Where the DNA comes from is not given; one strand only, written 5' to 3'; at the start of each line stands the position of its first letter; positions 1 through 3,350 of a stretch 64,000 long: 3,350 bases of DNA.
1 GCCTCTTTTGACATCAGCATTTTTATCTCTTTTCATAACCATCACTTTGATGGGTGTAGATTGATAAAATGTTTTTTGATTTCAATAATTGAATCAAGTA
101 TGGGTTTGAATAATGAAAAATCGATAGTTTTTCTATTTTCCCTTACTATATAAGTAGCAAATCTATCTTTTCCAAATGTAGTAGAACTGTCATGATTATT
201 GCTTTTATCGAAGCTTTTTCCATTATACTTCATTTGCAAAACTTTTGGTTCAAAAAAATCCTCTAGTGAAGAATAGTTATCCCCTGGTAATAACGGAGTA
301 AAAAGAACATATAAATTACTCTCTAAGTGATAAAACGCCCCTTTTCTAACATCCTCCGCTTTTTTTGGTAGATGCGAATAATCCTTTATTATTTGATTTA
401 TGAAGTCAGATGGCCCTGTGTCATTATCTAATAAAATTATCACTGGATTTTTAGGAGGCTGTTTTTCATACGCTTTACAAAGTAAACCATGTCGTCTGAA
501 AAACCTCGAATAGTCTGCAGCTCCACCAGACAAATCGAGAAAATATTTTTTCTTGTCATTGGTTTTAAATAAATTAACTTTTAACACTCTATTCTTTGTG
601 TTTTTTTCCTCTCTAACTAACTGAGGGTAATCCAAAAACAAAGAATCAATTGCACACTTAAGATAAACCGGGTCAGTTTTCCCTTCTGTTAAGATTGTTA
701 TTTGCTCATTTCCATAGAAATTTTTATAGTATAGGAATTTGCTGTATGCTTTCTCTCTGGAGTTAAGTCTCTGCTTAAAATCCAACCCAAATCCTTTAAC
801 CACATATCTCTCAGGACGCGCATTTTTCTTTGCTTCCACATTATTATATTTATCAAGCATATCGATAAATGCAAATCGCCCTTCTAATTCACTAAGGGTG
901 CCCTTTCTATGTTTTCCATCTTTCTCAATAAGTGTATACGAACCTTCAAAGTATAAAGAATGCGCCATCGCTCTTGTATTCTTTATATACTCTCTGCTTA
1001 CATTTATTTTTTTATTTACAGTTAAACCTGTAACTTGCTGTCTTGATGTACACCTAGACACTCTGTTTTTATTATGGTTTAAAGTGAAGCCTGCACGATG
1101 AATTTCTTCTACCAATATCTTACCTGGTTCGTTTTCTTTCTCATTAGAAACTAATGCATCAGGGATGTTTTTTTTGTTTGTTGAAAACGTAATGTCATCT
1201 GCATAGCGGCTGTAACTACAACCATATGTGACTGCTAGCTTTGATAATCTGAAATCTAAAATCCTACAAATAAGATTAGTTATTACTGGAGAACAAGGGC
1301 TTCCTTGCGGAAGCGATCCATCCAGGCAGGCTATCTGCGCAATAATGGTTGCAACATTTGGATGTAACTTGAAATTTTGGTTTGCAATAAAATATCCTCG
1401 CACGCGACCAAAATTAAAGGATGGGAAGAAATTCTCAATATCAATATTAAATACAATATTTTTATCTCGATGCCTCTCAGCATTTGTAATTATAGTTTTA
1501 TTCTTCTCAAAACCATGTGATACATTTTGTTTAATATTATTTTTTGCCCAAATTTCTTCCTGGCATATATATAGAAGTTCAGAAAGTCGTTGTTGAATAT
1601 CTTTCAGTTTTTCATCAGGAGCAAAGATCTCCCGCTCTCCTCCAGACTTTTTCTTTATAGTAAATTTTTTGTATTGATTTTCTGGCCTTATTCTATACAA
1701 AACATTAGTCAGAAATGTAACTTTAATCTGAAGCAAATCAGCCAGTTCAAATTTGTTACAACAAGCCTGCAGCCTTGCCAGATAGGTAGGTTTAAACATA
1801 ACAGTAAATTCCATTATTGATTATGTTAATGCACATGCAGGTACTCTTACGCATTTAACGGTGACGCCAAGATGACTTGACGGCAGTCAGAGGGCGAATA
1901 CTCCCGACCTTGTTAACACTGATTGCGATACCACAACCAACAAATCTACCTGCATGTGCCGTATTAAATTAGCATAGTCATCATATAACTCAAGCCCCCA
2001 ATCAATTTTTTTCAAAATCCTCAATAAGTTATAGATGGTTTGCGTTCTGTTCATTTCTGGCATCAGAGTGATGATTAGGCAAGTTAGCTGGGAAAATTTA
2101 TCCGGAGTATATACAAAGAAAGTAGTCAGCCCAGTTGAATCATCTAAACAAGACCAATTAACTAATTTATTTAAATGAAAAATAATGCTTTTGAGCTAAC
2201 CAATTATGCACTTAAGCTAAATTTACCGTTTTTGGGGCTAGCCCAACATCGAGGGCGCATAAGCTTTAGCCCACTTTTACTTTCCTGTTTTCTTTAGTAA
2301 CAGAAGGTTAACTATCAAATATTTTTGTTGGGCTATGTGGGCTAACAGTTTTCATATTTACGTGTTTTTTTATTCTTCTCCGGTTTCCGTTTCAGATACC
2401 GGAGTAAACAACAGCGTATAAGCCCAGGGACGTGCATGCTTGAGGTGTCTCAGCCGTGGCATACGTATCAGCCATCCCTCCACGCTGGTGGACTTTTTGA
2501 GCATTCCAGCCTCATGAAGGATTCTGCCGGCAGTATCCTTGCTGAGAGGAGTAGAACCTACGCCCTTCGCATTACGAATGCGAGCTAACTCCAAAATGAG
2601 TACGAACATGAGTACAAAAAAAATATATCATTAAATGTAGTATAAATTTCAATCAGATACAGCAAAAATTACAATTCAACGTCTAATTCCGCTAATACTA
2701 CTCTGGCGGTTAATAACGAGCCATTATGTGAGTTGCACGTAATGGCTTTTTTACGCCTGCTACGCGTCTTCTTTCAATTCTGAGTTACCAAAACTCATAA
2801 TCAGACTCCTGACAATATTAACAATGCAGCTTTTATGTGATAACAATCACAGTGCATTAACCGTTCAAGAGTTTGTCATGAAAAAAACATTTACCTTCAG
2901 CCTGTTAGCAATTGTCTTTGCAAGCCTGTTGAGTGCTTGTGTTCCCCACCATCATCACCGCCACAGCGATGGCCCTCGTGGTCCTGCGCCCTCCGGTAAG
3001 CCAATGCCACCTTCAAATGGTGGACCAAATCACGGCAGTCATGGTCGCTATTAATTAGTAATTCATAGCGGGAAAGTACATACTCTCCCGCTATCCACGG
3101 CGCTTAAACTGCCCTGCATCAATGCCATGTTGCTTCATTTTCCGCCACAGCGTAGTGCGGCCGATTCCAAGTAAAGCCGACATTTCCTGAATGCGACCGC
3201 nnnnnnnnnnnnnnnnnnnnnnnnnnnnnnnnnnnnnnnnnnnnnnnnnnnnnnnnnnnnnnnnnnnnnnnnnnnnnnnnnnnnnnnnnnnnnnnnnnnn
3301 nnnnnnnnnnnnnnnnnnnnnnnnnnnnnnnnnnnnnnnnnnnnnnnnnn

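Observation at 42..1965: Retron: msr/msd locus plus RT-TOPRIM fusion, a candidate anti-phage defence system at the window edge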

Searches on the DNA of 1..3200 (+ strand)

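Call 4: search_rna_families(source=window, start=1, end=3200, threshold=evalue, max_evalue=10, show_alignments=3)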
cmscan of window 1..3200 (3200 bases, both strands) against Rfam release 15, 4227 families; matches with E-value up to 10: 2.
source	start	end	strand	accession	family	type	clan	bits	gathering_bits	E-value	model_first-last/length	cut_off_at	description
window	723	781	+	RF03378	mir-7398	Gene; miRNA;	-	17.7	44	6.3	1-60/60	no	mir-7398 microRNA precursor family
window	235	325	-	RF02126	GHRLOS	Gene; lncRNA;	-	12.8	48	7.7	1-70/70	no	Ghrelin opposite strand RNA conserved region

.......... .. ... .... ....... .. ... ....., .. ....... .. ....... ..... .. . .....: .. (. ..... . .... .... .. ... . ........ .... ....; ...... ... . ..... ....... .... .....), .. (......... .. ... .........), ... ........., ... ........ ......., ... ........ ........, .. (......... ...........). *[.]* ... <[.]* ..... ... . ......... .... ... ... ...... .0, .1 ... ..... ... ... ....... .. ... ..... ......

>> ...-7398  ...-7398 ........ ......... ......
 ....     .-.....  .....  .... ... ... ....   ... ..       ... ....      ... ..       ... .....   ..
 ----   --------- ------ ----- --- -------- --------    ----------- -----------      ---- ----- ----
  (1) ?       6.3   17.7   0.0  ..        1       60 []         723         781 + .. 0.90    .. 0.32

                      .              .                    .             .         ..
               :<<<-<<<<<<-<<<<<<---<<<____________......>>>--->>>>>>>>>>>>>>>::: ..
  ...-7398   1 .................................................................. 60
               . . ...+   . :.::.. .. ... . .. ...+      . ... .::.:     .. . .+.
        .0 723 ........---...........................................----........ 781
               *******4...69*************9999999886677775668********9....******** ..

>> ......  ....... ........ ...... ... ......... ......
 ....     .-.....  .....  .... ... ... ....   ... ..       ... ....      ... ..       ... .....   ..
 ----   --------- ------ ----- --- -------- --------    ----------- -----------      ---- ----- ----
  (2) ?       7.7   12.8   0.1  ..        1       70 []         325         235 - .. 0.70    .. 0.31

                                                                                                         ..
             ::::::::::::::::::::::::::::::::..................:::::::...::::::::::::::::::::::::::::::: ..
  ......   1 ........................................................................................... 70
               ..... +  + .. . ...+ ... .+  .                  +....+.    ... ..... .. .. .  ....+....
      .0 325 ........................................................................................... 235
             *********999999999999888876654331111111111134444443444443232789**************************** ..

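Call 9: search_dna_similar(query=window:1-2400:+, collection=ecoli_genomes, mode=near, max_rows=30)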
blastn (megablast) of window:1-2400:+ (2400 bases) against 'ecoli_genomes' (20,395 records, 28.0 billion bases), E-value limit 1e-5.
Records with a match: 525; places in all: 526; records where one place covers at least 80% of the query: 510.
Genomes with a match: 525 of 5426; with a place that covers at least 80% of the query: 510. Places per genome that has any: lowest 1, median 1, highest 2. On chromosomes: 526 places; on plasmids: 0.
Best place of each record, by identity: >=99% 510; 95-99% 4; 60-80% 11.
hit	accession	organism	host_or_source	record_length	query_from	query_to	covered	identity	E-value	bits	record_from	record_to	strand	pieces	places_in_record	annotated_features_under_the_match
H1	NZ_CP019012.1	Escherichia coli strain Ecol_AZ161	Homo sapiens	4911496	1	2400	100%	100.0%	0e+0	4451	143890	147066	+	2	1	hypothetical protein | reverse transcriptase domain-containing protein | IS1 family transposase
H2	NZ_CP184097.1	Escherichia coli strain AZ 186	Homo sapiens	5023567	1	2400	100%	100.0%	0e+0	4451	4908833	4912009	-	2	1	retron Ec67 family RNA-directed DNA polymerase/endonuclease | IS1 family transposase | hypothetical protein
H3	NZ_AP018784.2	Escherichia coli strain SK1144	-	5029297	1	2400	100%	100.0%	0e+0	4450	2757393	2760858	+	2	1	retron Ec67 family RNA-directed DNA polymerase/endonuclease | IS5 family transposase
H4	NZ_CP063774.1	Escherichia coli O25b:H4-ST131 strain ST131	wastewater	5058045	1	2400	100%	100.0%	0e+0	4450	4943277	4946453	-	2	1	retron Ec67 family RNA-directed DNA polymerase/endonuclease | IS1-like element IS1A family transposase | hypothetical protein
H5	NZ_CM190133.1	Escherichia coli strain 23555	Homo sapiens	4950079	1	2400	100%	100.0%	0e+0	4449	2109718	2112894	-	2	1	retron Ec67 family RNA-directed DNA polymerase/endonuclease | IS1 family transposase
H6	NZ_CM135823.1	Escherichia coli strain FXCREC145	Homo sapiens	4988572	1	2400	100%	100.0%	0e+0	4440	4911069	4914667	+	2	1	retron Ec67 family RNA-directed DNA polymerase/endonuclease | IS5-like element IS5 family transposase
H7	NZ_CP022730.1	Escherichia coli strain SA186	Homo sapiens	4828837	1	2400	100%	100.0%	0e+0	4433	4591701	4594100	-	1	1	retron Ec67 family RNA-directed DNA polymerase/endonuclease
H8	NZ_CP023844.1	Escherichia coli strain 4/1-1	Homo sapiens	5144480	1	2400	100%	100.0%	0e+0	4433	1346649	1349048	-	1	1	retron Ec67 family RNA-directed DNA polymerase/endonuclease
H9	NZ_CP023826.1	Escherichia coli strain 4/4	Homo sapiens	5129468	1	2400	100%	100.0%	0e+0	4433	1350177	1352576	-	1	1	retron Ec67 family RNA-directed DNA polymerase/endonuclease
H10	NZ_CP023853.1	Escherichia coli strain 2/0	Homo sapiens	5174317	1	2400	100%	100.0%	0e+0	4433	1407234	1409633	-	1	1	retron Ec67 family RNA-directed DNA polymerase/endonuclease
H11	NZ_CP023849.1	Escherichia coli strain 4/0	Homo sapiens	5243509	1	2400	100%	100.0%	0e+0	4433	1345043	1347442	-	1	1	retron Ec67 family RNA-directed DNA polymerase/endonuclease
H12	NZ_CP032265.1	Escherichia coli strain AR_0089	missing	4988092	1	2400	100%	100.0%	0e+0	4433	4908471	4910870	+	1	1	retron Ec67 family RNA-directed DNA polymerase/endonuclease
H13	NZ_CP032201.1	Escherichia coli strain AR_0086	missing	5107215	1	2400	100%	100.0%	0e+0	4433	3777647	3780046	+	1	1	retron Ec67 family RNA-directed DNA polymerase/endonuclease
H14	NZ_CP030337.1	Escherichia coli strain AR_451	missing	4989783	1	2400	100%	100.0%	0e+0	4433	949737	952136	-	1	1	retron Ec67 family RNA-directed DNA polymerase/endonuclease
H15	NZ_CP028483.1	Escherichia coli strain E41-1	Homo sapiens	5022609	1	2400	100%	100.0%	0e+0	4433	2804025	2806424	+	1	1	retron Ec67 family RNA-directed DNA polymerase/endonuclease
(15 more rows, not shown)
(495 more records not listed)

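Call 10: get_annotated_region(hit=H8, flank=9000)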
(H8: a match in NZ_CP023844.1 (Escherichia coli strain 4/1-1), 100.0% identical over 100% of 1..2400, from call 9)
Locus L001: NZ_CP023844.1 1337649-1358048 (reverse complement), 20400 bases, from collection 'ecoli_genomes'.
description: Escherichia coli strain 4/1-1 chromosome, complete genome
organism: Escherichia coli strain 4/1-1 (NCBI taxid 562)
replicon: chromosome; assembly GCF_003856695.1
host: Homo sapiens; source: feces; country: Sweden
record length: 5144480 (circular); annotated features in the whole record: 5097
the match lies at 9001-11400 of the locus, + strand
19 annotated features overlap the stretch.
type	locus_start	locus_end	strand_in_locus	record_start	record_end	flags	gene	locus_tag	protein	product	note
CDS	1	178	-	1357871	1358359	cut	-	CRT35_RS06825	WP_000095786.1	hypothetical protein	-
CDS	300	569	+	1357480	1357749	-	-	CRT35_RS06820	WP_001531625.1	helix-turn-helix domain-containing protein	-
CDS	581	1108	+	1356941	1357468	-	-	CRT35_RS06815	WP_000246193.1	hypothetical protein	-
CDS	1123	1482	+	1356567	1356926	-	-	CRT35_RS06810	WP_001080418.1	hypothetical protein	-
CDS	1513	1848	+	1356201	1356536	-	-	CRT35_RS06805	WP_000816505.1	hypothetical protein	-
CDS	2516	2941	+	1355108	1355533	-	tnpA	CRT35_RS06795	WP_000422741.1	IS66-like element accessory protein TnpA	-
CDS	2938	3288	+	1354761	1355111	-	tnpB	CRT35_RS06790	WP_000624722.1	IS66 family insertion sequence element accessory protein TnpB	TnpB, as the term is used for proteins encoded by IS66 family insertion elements, is considered an accessory protein, ...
CDS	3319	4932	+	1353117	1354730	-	-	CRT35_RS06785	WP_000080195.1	IS66-like element ISEc23 family transposase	-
CDS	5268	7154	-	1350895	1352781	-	-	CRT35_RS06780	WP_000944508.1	hypothetical protein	-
CDS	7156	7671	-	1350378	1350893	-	-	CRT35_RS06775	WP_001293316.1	ABC-three component system middle component 2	-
CDS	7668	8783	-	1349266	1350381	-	-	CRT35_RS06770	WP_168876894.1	ABC-three component system protein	-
CDS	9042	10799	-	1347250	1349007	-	-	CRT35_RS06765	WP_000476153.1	retron Ec67 family RNA-directed DNA polymerase/endonuclease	-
CDS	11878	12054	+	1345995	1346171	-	-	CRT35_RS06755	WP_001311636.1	hypothetical protein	-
CDS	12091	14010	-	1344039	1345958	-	dhaR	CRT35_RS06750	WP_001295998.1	dihydroxyacetone kinase operon transcriptional regulator DhaR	-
CDS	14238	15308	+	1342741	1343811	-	dhaK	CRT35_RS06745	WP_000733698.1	dihydroxyacetone kinase subunit DhaK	-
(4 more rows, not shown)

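Call 18: search_dna_similar(query=window:1815-1975:-, collection=ecoli_genomes, mode=distant, rows=spread, max_rows=40, max_evalue=0.01)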
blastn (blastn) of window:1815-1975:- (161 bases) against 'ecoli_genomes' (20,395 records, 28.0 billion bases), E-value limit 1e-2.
Records with a match: 525; places in all: 527; records where one place covers at least 80% of the query: 524.
Genomes with a match: 525 of 5426; with a place that covers at least 80% of the query: 524. Places per genome that has any: lowest 1, median 1, highest 2. On chromosomes: 527 places; on plasmids: 0.
Best place of each record, by identity: >=99% 510; 80-90% 2; 60-80% 13.
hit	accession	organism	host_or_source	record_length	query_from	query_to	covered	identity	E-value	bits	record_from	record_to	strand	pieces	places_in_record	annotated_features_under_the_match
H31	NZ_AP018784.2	Escherichia coli strain SK1144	-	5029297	1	161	100%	100.0%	6e-76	291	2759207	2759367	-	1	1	none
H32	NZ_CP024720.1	Escherichia coli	Bos mutus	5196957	1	161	100%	100.0%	6e-76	291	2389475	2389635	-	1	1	none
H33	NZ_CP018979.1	Escherichia coli strain Ecol_656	Homo sapiens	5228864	1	161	100%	100.0%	6e-76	291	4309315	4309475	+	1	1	none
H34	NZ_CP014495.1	Escherichia coli strain SaT040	Homo sapiens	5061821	1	161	100%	100.0%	6e-76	291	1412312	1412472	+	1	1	none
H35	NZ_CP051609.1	Escherichia coli O25b:H4-ST131 strain 2019_APHA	Pig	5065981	1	161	100%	100.0%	6e-76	291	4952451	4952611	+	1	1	none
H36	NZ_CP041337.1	Escherichia coli strain CCUG 73778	Homo sapiens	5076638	1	161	100%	100.0%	6e-76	291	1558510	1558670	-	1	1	none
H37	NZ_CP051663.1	Escherichia coli strain 1162invT2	Homo sapiens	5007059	1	161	100%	100.0%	6e-76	291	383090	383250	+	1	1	none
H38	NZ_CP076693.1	Escherichia coli strain S103EC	Homo sapiens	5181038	1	161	100%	100.0%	6e-76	291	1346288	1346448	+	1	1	none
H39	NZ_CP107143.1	Escherichia coli strain S2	human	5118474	1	161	100%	100.0%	6e-76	291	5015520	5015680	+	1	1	none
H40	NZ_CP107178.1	Escherichia coli strain R6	human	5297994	1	161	100%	100.0%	6e-76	291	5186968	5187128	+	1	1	none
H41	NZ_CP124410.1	Escherichia coli strain AVS0543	environmental: river near WWTP effluent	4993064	1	161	100%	100.0%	6e-76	291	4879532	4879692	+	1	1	none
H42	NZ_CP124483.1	Escherichia coli strain AVS0575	environmental: river near WWTP effluent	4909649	1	161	100%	100.0%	6e-76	291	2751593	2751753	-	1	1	none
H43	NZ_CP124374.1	Escherichia coli strain AVS0578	environmental: river/lake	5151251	1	161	100%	100.0%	6e-76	291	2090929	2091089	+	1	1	none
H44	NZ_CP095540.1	Escherichia coli strain GN03204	Homo sapiens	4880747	1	161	100%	100.0%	6e-76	291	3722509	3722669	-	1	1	none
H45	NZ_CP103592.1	Escherichia coli O25b:H4-ST131 strain 4224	Homo sapiens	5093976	1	161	100%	100.0%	6e-76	291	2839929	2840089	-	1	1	none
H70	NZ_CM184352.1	Escherichia coli strain ES2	Aquarana catesbeiana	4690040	17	159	89%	74.2%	4e-14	87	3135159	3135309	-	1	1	none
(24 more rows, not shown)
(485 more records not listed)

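Call 19: get_annotated_region(hit=H70, flank=6000)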
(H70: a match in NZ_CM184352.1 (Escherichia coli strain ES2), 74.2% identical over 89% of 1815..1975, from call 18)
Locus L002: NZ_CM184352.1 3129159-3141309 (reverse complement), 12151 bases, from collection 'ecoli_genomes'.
description: Escherichia coli strain ES2 chromosome, whole genome shotgun sequence
organism: Escherichia coli strain ES2 (NCBI taxid 562)
replicon: chromosome; assembly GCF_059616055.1
host: Aquarana catesbeiana; source: frog farm sediment; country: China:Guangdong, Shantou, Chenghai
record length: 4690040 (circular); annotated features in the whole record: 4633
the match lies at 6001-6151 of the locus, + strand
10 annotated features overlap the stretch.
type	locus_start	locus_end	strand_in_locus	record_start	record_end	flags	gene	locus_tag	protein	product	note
CDS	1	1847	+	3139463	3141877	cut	-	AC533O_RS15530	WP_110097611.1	replication endonuclease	-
CDS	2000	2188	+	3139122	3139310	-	-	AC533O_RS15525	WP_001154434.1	hypothetical protein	-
CDS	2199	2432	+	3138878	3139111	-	-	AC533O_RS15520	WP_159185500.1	DinI-like family protein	-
CDS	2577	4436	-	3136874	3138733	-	-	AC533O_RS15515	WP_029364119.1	ATP-binding protein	-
CDS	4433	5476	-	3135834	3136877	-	-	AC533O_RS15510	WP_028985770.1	SIR2 family protein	-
CDS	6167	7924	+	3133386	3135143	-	-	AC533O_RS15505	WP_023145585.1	retron Ec67 family RNA-directed DNA polymerase/endonuclease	-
CDS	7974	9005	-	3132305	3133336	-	-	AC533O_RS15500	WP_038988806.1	phage portal protein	-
CDS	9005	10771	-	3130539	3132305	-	-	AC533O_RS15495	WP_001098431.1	terminase ATPase subunit family protein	-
CDS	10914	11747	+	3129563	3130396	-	-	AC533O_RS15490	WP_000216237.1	GPO family capsid scaffolding protein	-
CDS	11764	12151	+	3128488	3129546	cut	-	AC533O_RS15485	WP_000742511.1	phage major capsid protein, P2 family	-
